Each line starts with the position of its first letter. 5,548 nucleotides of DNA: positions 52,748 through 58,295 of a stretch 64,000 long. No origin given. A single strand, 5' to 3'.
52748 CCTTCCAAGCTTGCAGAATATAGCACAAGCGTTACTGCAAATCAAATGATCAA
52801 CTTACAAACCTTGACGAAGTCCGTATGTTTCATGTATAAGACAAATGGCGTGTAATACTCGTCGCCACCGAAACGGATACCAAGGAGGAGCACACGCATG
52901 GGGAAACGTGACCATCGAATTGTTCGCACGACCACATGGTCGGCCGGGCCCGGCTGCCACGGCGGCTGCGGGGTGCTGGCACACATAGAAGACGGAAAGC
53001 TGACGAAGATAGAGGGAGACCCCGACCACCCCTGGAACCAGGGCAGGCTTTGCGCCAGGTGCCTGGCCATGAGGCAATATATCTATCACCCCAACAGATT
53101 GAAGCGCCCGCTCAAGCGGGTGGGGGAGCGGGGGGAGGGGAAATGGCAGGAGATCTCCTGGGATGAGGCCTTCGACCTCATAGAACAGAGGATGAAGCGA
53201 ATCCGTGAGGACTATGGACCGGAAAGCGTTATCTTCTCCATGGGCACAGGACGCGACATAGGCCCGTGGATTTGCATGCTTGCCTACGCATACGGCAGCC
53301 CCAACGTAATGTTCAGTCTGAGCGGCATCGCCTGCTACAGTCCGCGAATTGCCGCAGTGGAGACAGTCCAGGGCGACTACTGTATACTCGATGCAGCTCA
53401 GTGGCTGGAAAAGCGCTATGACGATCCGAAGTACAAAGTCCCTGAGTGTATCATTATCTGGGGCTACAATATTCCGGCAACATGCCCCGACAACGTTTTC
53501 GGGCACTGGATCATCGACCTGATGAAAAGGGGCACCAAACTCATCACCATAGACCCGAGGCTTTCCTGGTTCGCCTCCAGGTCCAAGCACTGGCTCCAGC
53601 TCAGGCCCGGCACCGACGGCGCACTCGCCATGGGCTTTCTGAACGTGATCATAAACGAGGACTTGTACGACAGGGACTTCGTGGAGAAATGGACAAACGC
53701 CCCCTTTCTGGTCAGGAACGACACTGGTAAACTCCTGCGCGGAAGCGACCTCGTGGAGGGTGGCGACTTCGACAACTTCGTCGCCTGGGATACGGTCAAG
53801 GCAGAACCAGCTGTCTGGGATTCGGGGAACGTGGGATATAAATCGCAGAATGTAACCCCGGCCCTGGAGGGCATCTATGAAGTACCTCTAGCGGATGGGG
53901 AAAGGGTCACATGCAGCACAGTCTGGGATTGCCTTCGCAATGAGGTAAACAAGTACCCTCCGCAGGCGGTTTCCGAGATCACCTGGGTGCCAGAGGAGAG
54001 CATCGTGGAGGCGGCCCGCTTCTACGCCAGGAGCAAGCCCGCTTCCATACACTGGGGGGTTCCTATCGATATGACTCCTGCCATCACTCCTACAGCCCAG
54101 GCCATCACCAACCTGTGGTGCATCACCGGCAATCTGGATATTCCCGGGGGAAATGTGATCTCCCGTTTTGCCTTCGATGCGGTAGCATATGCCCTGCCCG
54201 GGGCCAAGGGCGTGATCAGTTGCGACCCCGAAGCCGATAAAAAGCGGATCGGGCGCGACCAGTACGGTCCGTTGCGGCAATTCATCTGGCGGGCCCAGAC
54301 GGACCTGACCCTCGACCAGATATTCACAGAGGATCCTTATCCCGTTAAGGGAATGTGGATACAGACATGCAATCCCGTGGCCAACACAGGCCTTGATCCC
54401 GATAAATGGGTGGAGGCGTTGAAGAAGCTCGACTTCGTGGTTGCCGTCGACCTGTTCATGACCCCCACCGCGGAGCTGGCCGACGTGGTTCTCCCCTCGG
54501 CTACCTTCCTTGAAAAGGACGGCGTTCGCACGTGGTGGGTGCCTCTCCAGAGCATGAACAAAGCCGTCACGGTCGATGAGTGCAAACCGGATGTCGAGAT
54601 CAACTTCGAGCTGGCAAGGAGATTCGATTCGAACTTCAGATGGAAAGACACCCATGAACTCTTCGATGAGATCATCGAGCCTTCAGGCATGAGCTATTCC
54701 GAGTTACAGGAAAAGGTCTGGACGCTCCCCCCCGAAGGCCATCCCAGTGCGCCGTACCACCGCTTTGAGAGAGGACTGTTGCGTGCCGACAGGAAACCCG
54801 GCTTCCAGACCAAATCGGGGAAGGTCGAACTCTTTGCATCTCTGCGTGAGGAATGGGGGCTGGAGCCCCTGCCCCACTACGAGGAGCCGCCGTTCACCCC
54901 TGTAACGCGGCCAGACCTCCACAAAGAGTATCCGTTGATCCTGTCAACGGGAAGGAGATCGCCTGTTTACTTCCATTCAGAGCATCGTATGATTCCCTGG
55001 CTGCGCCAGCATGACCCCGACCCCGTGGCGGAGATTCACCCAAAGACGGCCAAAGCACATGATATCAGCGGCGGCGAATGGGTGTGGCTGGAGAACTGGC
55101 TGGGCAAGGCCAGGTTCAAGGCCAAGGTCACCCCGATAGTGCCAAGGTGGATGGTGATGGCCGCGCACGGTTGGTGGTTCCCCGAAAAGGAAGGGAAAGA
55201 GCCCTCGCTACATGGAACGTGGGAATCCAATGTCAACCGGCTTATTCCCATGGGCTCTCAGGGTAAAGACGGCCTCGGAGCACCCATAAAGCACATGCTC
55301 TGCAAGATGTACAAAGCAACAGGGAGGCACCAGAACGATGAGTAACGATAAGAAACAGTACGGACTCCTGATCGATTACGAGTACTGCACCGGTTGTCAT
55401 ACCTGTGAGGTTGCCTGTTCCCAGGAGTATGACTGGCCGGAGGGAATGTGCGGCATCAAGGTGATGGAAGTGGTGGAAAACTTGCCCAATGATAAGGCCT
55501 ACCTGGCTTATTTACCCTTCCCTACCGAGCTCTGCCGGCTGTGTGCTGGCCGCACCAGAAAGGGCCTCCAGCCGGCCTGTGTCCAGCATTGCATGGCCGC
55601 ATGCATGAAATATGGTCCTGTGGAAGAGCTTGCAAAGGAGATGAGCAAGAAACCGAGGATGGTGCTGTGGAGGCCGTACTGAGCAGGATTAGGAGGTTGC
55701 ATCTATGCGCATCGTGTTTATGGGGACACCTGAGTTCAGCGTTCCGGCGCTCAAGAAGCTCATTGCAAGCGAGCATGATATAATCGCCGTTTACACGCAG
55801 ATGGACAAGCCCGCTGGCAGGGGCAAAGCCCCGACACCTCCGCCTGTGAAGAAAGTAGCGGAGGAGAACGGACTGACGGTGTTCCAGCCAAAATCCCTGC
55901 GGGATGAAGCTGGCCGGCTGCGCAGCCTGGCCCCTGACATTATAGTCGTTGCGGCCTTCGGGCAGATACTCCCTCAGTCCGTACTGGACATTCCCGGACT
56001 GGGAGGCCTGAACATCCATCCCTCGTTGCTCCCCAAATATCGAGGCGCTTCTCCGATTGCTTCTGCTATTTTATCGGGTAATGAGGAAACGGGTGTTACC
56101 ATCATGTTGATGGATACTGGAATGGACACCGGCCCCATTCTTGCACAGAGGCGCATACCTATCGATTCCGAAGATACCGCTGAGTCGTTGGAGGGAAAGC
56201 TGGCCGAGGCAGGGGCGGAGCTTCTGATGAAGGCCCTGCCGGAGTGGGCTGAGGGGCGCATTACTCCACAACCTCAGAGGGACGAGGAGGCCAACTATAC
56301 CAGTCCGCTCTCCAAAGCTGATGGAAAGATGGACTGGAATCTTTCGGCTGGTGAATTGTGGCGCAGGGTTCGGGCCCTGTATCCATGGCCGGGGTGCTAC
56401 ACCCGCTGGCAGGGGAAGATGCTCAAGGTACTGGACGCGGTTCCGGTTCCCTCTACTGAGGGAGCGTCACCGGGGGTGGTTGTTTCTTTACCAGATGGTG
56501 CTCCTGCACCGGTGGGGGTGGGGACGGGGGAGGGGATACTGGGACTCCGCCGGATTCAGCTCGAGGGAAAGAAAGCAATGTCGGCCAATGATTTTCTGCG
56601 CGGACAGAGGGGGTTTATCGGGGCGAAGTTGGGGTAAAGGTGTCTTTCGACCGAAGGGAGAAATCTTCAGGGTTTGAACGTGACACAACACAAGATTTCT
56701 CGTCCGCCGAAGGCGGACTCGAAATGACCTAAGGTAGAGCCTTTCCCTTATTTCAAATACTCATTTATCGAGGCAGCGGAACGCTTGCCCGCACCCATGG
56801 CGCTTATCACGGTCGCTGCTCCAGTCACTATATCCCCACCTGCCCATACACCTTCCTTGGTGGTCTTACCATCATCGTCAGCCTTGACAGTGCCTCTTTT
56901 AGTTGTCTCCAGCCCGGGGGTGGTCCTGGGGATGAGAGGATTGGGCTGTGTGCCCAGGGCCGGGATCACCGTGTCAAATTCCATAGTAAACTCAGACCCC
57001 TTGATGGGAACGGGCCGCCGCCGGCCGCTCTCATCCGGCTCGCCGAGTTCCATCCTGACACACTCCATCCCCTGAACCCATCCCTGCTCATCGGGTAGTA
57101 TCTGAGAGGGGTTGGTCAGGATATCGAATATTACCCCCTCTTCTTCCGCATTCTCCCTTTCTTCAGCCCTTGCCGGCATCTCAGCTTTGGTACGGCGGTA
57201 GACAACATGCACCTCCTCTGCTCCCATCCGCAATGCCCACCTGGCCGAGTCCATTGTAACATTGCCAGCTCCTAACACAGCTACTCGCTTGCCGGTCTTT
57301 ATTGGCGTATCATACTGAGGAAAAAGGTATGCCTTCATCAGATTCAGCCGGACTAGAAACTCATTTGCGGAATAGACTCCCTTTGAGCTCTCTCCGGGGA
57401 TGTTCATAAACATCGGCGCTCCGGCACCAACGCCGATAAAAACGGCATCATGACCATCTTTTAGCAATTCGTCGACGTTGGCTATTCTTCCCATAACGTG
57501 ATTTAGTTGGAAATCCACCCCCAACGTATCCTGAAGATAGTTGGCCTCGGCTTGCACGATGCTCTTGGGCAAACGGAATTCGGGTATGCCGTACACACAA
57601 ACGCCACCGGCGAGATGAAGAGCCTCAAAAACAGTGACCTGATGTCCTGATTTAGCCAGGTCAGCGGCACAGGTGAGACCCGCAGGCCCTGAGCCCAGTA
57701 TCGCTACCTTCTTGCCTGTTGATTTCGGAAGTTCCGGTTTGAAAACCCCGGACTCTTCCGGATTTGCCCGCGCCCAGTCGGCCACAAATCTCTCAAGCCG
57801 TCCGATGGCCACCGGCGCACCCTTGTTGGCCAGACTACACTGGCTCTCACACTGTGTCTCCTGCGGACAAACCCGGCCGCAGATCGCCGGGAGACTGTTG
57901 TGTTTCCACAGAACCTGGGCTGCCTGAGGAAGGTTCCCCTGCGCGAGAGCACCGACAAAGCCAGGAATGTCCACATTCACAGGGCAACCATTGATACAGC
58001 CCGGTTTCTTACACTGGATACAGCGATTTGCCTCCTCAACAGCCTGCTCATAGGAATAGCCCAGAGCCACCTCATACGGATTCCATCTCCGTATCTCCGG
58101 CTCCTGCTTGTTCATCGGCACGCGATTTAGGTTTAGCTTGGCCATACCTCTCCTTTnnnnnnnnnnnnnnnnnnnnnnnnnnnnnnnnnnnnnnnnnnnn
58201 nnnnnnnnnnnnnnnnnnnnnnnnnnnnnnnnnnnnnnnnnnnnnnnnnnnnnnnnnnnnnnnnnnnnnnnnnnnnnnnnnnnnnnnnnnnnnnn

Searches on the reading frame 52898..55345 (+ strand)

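Call 46: search_protein_families(library=pfam, proteins=[window:52898-55345:+], max_evalue=0.00001)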
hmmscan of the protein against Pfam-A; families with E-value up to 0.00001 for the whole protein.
window:52898-55345:+ (815 aa): 3 families
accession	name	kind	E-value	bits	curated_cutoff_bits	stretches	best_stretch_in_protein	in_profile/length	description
PF00384.28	Molybdopterin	-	9.6e-39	133.8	24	1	67-574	1-352/353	Molybdopterin oxidoreductase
PF01568.27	Molydop_binding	-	1.1e-17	64.4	26.8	1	680-783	1-93/110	Molydopterin dinucleotide binding domain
PF04879.21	Molybdop_Fe4S4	-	4e-15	56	22.7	1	12-64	3-55/55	Molybdopterin oxidoreductase Fe4S4 domain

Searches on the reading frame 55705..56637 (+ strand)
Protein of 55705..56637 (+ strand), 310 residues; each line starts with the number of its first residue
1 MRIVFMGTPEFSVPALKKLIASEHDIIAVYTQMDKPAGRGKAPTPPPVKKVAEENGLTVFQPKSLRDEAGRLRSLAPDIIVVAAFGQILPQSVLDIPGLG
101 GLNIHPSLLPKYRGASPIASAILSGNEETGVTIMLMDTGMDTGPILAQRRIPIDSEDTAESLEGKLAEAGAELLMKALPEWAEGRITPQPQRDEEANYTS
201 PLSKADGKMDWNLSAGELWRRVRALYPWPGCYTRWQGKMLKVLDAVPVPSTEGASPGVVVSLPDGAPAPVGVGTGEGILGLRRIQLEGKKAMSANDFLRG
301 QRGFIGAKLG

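Call 46: search_protein_families(library=pfam, proteins=[window:55705-56637:+], max_evalue=0.00001)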
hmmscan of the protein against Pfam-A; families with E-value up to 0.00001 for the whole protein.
window:55705-56637:+ (310 aa): 2 families
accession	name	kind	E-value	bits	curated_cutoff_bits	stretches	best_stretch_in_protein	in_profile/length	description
PF00551.24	Formyl_trans_N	-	1.5e-48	165.4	26.1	1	1-178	1-181/181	Formyl transferase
PF02911.23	Formyl_trans_C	-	2.6e-25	88.9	21.1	1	202-301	2-99/100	Formyl transferase, C-terminal domain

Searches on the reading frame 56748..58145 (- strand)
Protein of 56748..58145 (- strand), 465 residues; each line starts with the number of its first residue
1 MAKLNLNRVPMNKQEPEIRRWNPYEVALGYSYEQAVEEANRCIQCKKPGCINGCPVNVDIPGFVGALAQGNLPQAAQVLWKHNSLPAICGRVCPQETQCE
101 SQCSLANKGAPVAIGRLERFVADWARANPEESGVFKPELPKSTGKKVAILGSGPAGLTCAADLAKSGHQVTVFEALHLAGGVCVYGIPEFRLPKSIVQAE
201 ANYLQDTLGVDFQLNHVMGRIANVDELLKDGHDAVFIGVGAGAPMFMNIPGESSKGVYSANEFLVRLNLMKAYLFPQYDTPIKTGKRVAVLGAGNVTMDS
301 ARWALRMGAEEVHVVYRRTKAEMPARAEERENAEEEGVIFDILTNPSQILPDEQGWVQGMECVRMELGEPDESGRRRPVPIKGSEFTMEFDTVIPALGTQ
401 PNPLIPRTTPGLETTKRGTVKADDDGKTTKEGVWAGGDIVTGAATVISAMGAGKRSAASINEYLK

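Call 47: search_protein_families(library=pfam, proteins=[window:56748-58145:-], max_evalue=0.00001)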
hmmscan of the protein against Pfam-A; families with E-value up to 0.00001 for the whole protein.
window:56748-58145:- (465 aa): 5 families
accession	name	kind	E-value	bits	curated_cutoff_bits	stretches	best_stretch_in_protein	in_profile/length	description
PF14691.11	Fer4_20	-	5.1e-42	142.7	25.8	1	24-128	6-111/113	Dihydroprymidine dehydrogenase domain II, 4Fe-4S cluster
PF07992.20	Pyr_redox_2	-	6.7e-34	118.1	26.1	1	145-453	1-291/291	Pyridine nucleotide-disulphide oxidoreductase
PF00070.33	Pyr_redox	-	7.3e-09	36.5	22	0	146-175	1-30/82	Pyridine nucleotide-disulphide oxidoreductase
PF13450.12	NAD_binding_8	-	2.7e-08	34.4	21.9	1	149-183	1-35/68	NAD(P)-binding Rossmann-like domain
PF01946.23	Thi4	-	1.2e-06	28.4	26.2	1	145-213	18-85/235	Thi4 family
